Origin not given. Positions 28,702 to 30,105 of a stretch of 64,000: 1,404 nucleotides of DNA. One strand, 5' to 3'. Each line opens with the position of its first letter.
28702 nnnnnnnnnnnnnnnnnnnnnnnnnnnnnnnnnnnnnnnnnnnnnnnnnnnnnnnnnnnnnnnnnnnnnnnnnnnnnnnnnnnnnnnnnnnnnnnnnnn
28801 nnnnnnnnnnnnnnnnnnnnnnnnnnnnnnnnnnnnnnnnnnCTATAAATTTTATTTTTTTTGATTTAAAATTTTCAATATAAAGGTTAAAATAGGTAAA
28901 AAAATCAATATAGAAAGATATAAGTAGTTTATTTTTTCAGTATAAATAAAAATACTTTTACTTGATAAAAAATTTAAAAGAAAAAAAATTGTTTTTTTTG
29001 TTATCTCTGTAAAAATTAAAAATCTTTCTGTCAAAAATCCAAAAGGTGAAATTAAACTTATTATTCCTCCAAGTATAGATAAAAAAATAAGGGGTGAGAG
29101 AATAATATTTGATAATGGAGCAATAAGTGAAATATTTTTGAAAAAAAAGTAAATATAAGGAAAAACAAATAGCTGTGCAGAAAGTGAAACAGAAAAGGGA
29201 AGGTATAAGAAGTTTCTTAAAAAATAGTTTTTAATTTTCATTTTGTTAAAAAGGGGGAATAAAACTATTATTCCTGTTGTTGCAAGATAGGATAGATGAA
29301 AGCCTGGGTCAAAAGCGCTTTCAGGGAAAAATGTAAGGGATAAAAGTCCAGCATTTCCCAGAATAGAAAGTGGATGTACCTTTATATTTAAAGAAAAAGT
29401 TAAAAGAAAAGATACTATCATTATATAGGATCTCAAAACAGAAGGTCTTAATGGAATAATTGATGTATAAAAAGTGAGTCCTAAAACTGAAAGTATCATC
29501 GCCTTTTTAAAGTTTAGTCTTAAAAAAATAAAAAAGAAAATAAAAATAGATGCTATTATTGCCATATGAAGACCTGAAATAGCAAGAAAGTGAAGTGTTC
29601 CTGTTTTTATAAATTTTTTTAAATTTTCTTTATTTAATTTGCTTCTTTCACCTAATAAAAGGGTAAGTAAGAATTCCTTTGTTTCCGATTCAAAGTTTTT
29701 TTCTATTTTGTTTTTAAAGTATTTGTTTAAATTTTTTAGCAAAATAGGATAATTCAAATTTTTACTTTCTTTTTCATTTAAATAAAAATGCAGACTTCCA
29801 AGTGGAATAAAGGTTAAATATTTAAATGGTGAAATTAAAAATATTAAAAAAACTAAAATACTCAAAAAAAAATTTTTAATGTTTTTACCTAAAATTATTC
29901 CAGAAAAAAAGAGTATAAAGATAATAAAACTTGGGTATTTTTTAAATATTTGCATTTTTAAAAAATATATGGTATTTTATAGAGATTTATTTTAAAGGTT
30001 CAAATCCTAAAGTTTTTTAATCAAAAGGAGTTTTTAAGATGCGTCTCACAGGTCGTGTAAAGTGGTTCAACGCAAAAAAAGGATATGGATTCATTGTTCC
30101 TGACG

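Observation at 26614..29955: A two-gene operon pairs a short ComEC/Rec2-like membrane protein with a degenerate-P-loop STAND/TPR protein.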

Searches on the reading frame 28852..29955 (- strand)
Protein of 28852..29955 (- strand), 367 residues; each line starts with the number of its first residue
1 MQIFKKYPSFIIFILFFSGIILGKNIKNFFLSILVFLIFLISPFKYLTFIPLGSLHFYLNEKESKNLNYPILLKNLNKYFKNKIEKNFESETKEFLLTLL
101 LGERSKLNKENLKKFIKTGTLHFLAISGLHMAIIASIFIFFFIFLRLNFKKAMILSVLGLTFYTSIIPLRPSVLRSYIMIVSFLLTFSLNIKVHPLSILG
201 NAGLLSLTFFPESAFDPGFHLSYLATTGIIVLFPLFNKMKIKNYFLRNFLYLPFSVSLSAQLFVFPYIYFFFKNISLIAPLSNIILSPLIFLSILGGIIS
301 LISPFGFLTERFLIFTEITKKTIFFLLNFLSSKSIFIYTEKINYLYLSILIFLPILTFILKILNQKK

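Call 3: search_protein_families(library=pfam, proteins=[window:28852-29955:-], max_evalue=1)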
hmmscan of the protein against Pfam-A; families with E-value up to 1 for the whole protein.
window:28852-29955:- (367 aa): 1 family
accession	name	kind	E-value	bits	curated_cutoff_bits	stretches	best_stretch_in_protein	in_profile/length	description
PF03772.21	Competence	-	6.1e-44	150.8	23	1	99-359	1-265/270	Competence protein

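Call 4: search_protein_families(library=ncbifam, proteins=[window:28852-29955:-], max_evalue=1)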
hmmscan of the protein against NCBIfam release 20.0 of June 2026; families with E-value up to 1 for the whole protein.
window:28852-29955:- (367 aa): 4 families
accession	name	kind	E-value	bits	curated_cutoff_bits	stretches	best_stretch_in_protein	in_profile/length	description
TIGR00360.1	ComEC_N-term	subfamily_domain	1.1e-18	68.1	36.5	1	121-295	2-169/171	ComEC/Rec2-related protein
TIGR00361.1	ComEC_Rec2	equivalog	2.2e-18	65.8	190.05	1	84-323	120-370/663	DNA internalization-related competence protein ComEC/Rec2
NF008580.0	PRK11539.1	equivalog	4.7e-15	55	969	1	90-339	197-455/758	ComEC family protein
NF045979.1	ComEC_MAG0480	equivalog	1.4e-11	43.9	150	1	66-363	160-452/461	MAG0480 family ComEC-like protein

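Call 5: search_protein_families(library=padloc, proteins=[window:28852-29955:-], max_evalue=1)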
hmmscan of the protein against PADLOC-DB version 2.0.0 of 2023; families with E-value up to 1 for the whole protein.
window:28852-29955:- (367 aa): 0 families

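Call 17: find_homologous_proteins(query=window:28852-29955:-)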
Query window:28852-29955:- (367 aa): 245 proteins with E <= 0.001 among 8000 candidates; the best 120 are listed.
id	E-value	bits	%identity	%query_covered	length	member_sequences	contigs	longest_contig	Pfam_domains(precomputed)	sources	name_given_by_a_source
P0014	9.4e-195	665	99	92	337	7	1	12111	PF03772.22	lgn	-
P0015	6.6e-193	659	89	100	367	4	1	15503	PF03772.22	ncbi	-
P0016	2.3e-164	565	84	90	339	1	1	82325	PF03772.22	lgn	-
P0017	1.3e-122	427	64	89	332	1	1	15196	PF03772.22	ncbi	ncbi:MAG: ComEC/Rec2 family competence protein [Candidatus Hydrothermales bacterium]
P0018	2.2e-115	404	57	100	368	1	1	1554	PF03772.22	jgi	-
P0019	2.4e-114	400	55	100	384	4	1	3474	PF03772.22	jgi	-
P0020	1.9e-112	394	58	93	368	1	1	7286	PF03772.22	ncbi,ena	-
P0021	5.7e-101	356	53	98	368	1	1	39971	PF03772.22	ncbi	-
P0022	1.6e-94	335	60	78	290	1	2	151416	PF03772.22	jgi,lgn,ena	-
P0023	7.8e-49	185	42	88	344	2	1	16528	PF03772.22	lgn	-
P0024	2.1e-46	177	42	78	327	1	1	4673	PF03772.22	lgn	-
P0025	2.8e-25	107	36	62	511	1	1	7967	PF13567.12,PF03772.22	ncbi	-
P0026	3.7e-24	104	34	65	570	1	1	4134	PF13567.12,PF03772.22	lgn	-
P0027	8.7e-23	99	30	61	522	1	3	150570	PF13567.12,PF03772.22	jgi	-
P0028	6.9e-22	96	33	66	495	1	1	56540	PF13567.12,PF03772.22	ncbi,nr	ncbi:MAG: ComEC/Rec2 family competence protein [Patescibacteria group bacterium]|nr:ComEC/Rec2 famil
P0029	1.8e-20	92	33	68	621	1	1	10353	PF13567.12,PF03772.22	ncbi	-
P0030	1.3e-19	89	32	63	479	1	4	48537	PF13567.12,PF03772.22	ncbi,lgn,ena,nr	ncbi:MAG: ComEC/Rec2 family competence protein [Candidatus Omnitrophica bacterium]|nr:ComEC/Rec2 fam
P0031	3.2e-19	88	29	61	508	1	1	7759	PF13567.12,PF03772.22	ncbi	-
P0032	6.7e-19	86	30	82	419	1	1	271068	PF03772.22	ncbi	-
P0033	9.2e-18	83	31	70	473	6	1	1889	PF13567.12,PF03772.22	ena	-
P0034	1.3e-17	82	30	64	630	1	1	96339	PF03772.22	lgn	-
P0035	5.7e-17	80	28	77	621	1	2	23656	PF13567.12,PF03772.22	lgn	-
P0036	6.4e-17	80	34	62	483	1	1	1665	PF03772.22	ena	-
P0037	2.5e-16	78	33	57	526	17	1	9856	PF13567.12,PF03772.22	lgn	-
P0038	5.1e-16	77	33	61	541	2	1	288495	PF03772.22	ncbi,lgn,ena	-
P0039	7.8e-16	76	32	59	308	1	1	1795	PF03772.22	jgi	jgi:competence protein ComEC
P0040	1.2e-15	76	28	63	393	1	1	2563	PF03772.22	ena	-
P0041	1.8e-15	75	29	83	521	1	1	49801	PF13567.12,PF03772.22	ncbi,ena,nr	ncbi:MAG: ComEC family competence protein [Omnitrophica bacterium]|nr:ComEC family competence protei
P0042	1.9e-15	75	34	54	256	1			PF03772.22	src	-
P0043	2.1e-15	75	33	60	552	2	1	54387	PF13567.12,PF03772.22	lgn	-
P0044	3.0e-15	74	32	59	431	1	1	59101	PF13567.12,PF03772.22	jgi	jgi:competence protein ComEC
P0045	4.6e-15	74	33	63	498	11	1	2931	PF13567.12,PF03772.22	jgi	-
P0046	7.5e-15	73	28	62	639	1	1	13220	PF13567.12,PF03772.22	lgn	-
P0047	1.1e-14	73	28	66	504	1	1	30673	PF13567.12,PF03772.22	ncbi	-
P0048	1.1e-14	73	31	63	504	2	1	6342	PF03772.22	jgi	jgi:competence protein ComEC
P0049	1.1e-14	73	28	57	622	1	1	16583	PF13567.12,PF03772.22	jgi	jgi:competence protein ComEC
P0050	2.1e-14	72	29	55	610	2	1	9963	PF13567.12,PF03772.22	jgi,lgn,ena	-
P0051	2.3e-14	72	35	59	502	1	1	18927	PF13567.12,PF03772.22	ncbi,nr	ncbi:MAG: ComEC family competence protein [Candidatus Omnitrophica bacterium]|nr:ComEC family compet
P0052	2.4e-14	72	32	57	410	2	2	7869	PF13567.12,PF03772.22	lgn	-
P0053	2.6e-14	71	32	62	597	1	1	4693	PF03772.22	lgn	-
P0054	2.8e-14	71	34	62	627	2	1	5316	PF13567.12,PF03772.22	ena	-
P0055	3.1e-14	71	32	61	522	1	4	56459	PF13567.12,PF03772.22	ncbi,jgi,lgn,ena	-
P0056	3.1e-14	71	33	53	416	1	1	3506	PF13567.12,PF03772.22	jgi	jgi:competence protein ComEC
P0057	3.2e-14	71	31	63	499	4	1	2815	PF13567.12,PF03772.22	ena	-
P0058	4.9e-14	70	32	52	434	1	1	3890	PF03772.22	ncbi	ncbi:MAG: ComEC/Rec2 family competence protein, partial [Bacteroidota bacterium]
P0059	8.9e-14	70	30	59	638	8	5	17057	PF13567.12,PF03772.22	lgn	-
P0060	2.2e-13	68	28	74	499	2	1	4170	PF13567.12,PF03772.22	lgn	-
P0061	2.6e-13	68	29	43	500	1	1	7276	PF13567.12,PF03772.22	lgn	-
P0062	2.9e-13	68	35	50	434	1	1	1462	PF03772.22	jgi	jgi:competence protein ComEC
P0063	3.0e-13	68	28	62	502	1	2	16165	PF13567.12,PF03772.22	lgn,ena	-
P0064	3.3e-13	68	29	72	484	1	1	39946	PF13567.12,PF03772.22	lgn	-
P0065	3.4e-13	68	31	66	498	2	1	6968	PF13567.12,PF03772.22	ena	-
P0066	3.4e-13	68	31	63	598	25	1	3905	PF13567.12,PF03772.22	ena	-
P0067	4.8e-13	67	34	56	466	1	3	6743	PF13567.12,PF03772.22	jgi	jgi:competence protein ComEC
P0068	5.5e-13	67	30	51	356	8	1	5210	PF03772.22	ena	-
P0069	5.7e-13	67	30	72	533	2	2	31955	PF13567.12,PF03772.22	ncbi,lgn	-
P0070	6.6e-13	67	30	62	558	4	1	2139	PF03772.22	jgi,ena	-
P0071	6.7e-13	67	29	55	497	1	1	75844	PF13567.12,PF03772.22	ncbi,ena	-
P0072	9.9e-13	66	29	59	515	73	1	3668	PF03772.22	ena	-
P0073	1.1e-12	66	27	83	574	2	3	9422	PF13567.12,PF03772.22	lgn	-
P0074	1.1e-12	66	30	59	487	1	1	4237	PF03772.22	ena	-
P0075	1.9e-12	65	28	44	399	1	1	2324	PF13567.12,PF03772.22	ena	-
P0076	2.0e-12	65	27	63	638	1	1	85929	PF13567.12,PF03772.22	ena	-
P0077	3.0e-12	65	28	66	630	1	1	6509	PF13567.12,PF03772.22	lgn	-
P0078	4.5e-12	64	27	57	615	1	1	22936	PF03772.22,PF00753.34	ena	-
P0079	5.5e-12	64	28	57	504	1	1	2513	PF03772.22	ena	-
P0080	6.0e-12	64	26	59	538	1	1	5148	PF13567.12,PF03772.22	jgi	jgi:competence protein ComEC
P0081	6.3e-12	64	29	65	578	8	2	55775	PF13567.12,PF03772.22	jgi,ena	-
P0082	8.6e-12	63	29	54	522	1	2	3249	PF03772.22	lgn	-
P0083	1.1e-11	63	32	52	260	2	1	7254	PF03772.22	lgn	-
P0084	1.4e-11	62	26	63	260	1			PF03772.22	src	-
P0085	1.6e-11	62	33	56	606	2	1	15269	PF13567.12,PF03772.22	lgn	-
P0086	1.6e-11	62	28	55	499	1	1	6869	PF13567.12,PF03772.22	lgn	-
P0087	1.7e-11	62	26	62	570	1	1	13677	PF03772.22,PF00753.34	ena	-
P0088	1.7e-11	62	30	62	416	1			PF13567.12,PF03772.22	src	-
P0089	2.4e-11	62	29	65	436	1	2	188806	PF03772.22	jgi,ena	jgi:competence protein ComEC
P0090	2.8e-11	61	27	49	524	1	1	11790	PF03772.22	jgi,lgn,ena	-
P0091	6.2e-11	60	33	56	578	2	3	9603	PF13567.12,PF03772.22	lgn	-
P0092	8.4e-11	60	32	47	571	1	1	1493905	PF12706.14,PF03772.22,PF00753.34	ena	-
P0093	1.1e-10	60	31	63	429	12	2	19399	PF03772.22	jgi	-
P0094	1.1e-10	59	34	58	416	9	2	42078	PF03772.22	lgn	-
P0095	1.3e-10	59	27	66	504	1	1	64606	PF03772.22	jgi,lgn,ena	-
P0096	1.4e-10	59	26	68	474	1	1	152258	PF13567.12,PF03772.22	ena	-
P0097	2.6e-10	58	31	53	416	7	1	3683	PF13567.12,PF03772.22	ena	-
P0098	3.8e-10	58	29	53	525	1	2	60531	PF13567.12,PF03772.22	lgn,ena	-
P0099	3.8e-10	58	33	56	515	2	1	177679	PF13567.12,PF03772.22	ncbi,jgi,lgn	ncbi:MAG: ComEC/Rec2 family competence protein [Patescibacteria group bacterium]|jgi:competence prot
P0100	4.8e-10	57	28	56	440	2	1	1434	PF13567.12,PF03772.22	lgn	-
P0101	5.0e-10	57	28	58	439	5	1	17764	PF13567.12,PF03772.22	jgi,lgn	jgi:competence protein ComEC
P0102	5.5e-10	57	30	68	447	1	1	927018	PF03772.22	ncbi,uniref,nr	ncbi:ComEC/Rec2 family competence protein [Flavobacterium johnsoniae]|uniref:ComEC/Rec2 family compe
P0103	8.3e-10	57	28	59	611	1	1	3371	PF13567.12,PF03772.22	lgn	-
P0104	8.5e-10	57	29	52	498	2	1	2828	PF03772.22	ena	-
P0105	9.3e-10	56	29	56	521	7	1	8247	PF13567.12,PF03772.22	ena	-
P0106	9.4e-10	56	30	52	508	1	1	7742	PF13567.12,PF03772.22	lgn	-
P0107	9.9e-10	56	25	63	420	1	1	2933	PF03772.22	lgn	-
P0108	9.9e-10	56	30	62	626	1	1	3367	PF13567.12,PF03772.22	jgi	jgi:competence protein ComEC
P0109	1.2e-9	56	30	62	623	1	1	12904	PF13567.12,PF03772.22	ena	-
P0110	1.5e-9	56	28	56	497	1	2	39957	PF03772.22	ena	-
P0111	3.1e-9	55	29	77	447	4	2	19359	PF03772.22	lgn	-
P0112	3.7e-9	54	28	58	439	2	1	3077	PF03772.22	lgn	-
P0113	4.2e-9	54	27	78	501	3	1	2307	PF03772.22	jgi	jgi:ComEC/Rec2-related protein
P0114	4.9e-9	54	31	32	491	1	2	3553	PF03772.22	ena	-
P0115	5.9e-9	54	36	46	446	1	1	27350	PF03772.22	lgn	-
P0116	8.9e-9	53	29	56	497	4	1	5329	PF03772.22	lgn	-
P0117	1.7e-8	52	29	66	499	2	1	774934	PF13567.12,PF03772.22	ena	-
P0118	3.1e-8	51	25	69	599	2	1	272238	PF13567.12,PF03772.22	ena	-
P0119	4.8e-8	51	29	62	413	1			PF13567.12,PF03772.22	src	-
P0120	5.7e-8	51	33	50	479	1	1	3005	PF03772.22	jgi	jgi:ComEC/Rec2-related protein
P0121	7.3e-8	50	29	58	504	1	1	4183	PF03772.22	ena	-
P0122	8.7e-8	50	28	70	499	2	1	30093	PF13567.12,PF03772.22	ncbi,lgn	-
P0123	9.1e-8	50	26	62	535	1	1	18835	PF03772.22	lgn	-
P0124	9.2e-8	50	28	59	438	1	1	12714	PF13567.12,PF03772.22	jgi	-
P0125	1.2e-7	50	27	57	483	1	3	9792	PF03772.22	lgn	-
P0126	1.8e-7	49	31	52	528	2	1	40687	PF03772.22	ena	-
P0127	1.9e-7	49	30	75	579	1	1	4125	PF13567.12,PF03772.22,PF00753.34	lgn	-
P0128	2.0e-7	49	30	75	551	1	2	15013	PF13567.12,PF03772.22,PF00753.34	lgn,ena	-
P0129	2.5e-7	48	31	63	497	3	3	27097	PF13567.12,PF03772.22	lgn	-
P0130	4.5e-7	48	30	62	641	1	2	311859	PF13567.12,PF03772.22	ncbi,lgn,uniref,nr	ncbi:ComEC/Rec2 family competence protein [Gemella cuniculi]|uniref:ComEC/Rec2 family competence pro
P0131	5.1e-7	47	30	63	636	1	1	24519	PF13567.12,PF03772.22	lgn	-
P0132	5.1e-7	47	31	58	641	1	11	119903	PF13567.12,PF03772.22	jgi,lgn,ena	-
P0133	7.2e-7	47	31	58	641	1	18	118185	PF13567.12,PF03772.22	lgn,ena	-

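Call 18: find_encoding_contigs(protein=P0023, flank=7000, max_places=2)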
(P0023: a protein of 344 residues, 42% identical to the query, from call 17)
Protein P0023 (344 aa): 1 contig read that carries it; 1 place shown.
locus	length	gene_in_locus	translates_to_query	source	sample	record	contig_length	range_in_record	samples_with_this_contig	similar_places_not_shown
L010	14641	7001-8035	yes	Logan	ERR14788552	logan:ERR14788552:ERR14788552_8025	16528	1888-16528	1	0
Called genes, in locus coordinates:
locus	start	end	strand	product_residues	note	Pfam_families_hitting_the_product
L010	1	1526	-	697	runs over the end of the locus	PF17191:RecG_wedge, PF01336:tRNA_anti-codon, PF00270:DEAD, PF04851:ResIII, PF00271:Helicase_C, PF19833:RecG_dom3_C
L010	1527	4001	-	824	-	PF00133:tRNA-synt_1, PF09334:tRNA-synt_1g, PF13603:tRNA-synt_1_2, PF00133:tRNA-synt_1, PF08264:Anticodon_1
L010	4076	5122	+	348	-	PF01883:FeS_assembly_P, PF02374:ArsA_ATPase (faint), PF09140:MipZ (weak), PF10609:ParA, PF13614:AAA_31, PF00142:Fer4_NifH (faint), PF01656:CbiA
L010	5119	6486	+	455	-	PF01406:tRNA-synt_1e, PF01921:tRNA-synt_1f (faint), PF09334:tRNA-synt_1g, PF09190:DALR_2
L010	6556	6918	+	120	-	-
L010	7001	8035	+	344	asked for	PF03772:Competence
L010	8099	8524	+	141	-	-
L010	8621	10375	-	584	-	PF02874:ATP-synt_ab_N, PF16886:ATP-synt_ab_Xtn, PF00006:ATP-synt_ab, PF22919:ATP-synt_VA_C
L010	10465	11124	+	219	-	PF23023:Anti-Pycsar_Apyc1 (faint), PF00753:Lactamase_B, PF16661:Lactamase_B_6, PF12706:Lactamase_B_2 (weak)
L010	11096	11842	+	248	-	PF10996:Beta-Casp, PF07521:RMMBL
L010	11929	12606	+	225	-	PF00158:Sigma54_activat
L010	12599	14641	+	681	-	?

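Call 19: find_encoding_contigs(protein=P0024, flank=7000, max_places=2)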
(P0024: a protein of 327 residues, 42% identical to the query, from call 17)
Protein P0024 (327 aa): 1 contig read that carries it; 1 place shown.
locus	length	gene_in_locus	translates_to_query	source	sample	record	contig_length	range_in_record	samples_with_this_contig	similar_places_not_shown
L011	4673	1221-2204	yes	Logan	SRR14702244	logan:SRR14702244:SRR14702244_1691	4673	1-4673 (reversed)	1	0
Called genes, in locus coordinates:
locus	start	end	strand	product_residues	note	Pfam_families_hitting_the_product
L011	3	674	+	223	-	?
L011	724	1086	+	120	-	-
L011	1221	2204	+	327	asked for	PF03772:Competence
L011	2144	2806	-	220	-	PF04028:DUF374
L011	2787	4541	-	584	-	PF02874:ATP-synt_ab_N, PF16886:ATP-synt_ab_Xtn, PF00006:ATP-synt_ab, PF22919:ATP-synt_VA_C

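Call 44: predict_structure(alignment_id=A4)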
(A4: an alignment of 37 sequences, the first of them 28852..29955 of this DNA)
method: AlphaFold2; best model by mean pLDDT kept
length: 367 residues; sequences in the alignment: 37
mean_pLDDT: 84.6   pTM: 0.81
mean pLDDT of the five models: 84.6, 84.6, 83.9, 83.4, 83.3
residues with pLDDT >= 90: 193; 70-90: 124; 50-70: 21; < 50: 29
segments of 3 or more residues with pLDDT < 50: 1-3, 42-65
pLDDT, mean of each block of 10 residues (from residue 1): 66 84 60 52 44 38 56 94 94 94 89 90 86 95 96 96 94 93 92 90 89 85 94 87 90 93 90 88 93 94 90 96 96 86 87 87 83
secondary structure, 60 per line:
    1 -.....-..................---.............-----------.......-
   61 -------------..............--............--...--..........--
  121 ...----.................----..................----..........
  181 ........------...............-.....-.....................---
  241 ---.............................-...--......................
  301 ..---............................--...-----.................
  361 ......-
elements in order: H2-6 H8-25 H29-41 H53-59 H74-87 H90-101 H109-118 H128-144 H149-166 H171-188 H195-209 H211-215 H217-237 H244-272 E274-276 H279-302 H306-333 E336-338 H344-366

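Call 47: fold_search(model_id=the predicted structure, library=pdb)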
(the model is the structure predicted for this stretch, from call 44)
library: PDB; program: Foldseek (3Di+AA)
matches with E <= 10: 38; with E <= 0.001: 0
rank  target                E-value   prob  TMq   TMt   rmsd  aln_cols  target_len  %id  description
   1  6nc6_A                2.4e+00  0.04  0.12  0.10  21.1       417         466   13  Lipid II flippase MurJ, inward closed conformation (released 2019-04-17)
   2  5t77                  2.5e+00  0.03  0.12  0.10  22.1       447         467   11  Crystal structure of the MOP flippase MurJ (released 2016-12-28)
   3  4pgw                  3.7e+00  0.05  0.13  0.19  16.6       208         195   18  Crystal structure of YetJ from Bacillus Subtilis at pH 6 by Pt-SAD (released 2014-06-04)
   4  7xz4                  4.0e+00  0.04  0.11  0.16  16.6       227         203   11  Crystal structure of ferritin from Setaria italica (released 2023-01-25)
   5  5ogk_A                4.0e+00  0.04  0.14  0.17  23.0       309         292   14  Crystal structure of a nucleotide sugar transporter with bound nucleotide sugar. (released 2017-11-22)
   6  2j4g_B                4.2e+00  0.09  0.13  0.09  15.5       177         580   10  Bacteroides thetaiotaomicron GH84 O-GlcNAcase in complex with n-butyl- thiazoline inhibitor (released 2007-01-30)
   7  9q0y_B                4.4e+00  0.03  0.13  0.09  22.6       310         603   12  Asymmetric syNOS (released 2026-01-14)
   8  6xi8_B                5.2e+00  0.04  0.13  0.16  19.8       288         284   11  Yeast TFIIK (Kin28/Ccl1/Tfb3) Complex (released 2021-04-28)
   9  4kkm_A                5.7e+00  0.06  0.21  0.25  17.3       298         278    7  Crystal structure of a FPP/GFPP synthase (Target EFI-501952) from Zymomonas mobilis, apo structure (released 2013-05-15)
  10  2rcc_B                5.7e+00  0.03  0.13  0.15  15.9       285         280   12  Crystal structure of putative class I ribonucleotide reductase (NP_241368.1) from Bacillus halodurans at 1.90 A resolu (released 2007-10-02)
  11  6nq8_B                5.9e+00  0.03  0.13  0.19  17.0       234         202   18  Crystal structure of YetJ mutant from Bacillus Subtilis - D171E (released 2019-04-17)
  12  9q15_B                5.9e+00  0.03  0.13  0.09  22.6       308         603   12  syNOS Asymmetric Locked State (Composite) (released 2026-01-14)
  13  2xm1_A                7.0e+00  0.06  0.12  0.08  15.6       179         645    9  BtGH84 in complex with N-acetyl gluconolactam (released 2011-08-03)
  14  5fl1_A                7.0e+00  0.06  0.13  0.07  15.6       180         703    9  Structure of a hydrolase with an inhibitor (released 2016-08-31)
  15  5z58_V                7.0e+00  0.02  0.10  0.09  21.7       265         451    9  Cryo-EM structure of a human activated spliceosome (early Bact) at 4.9 angstrom. (released 2018-09-19)
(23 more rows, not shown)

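Call 50: search_solved_structures(query=A4, max_evalue=0.01)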
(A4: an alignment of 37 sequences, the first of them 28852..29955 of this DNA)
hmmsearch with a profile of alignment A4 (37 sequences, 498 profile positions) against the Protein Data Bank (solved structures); distinct sequences matched with E-value up to 0.01: 6.
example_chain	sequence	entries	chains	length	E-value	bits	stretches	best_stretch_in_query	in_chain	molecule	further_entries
30bt_A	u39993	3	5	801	4.2e-90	306.2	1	1-484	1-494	Beta-lactamase-like domain | ComEC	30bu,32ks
9vc6_A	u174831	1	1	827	9.2e-74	252.3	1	4-490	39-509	Competence protein ComEC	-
9vc9_A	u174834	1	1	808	4.7e-32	114.7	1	9-483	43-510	Dna internalization-related competence protein rec2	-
9vcb_A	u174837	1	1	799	1.5e-31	113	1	34-450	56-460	DNA internalization-related competence protein ComEC/Rec2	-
9vcf_A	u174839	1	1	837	2.4e-31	112.3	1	34-449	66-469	DNA internalization-related competence protein ComEC/Rec2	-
9iew_A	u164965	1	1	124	1.2e-09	40.7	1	90-180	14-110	Competence protein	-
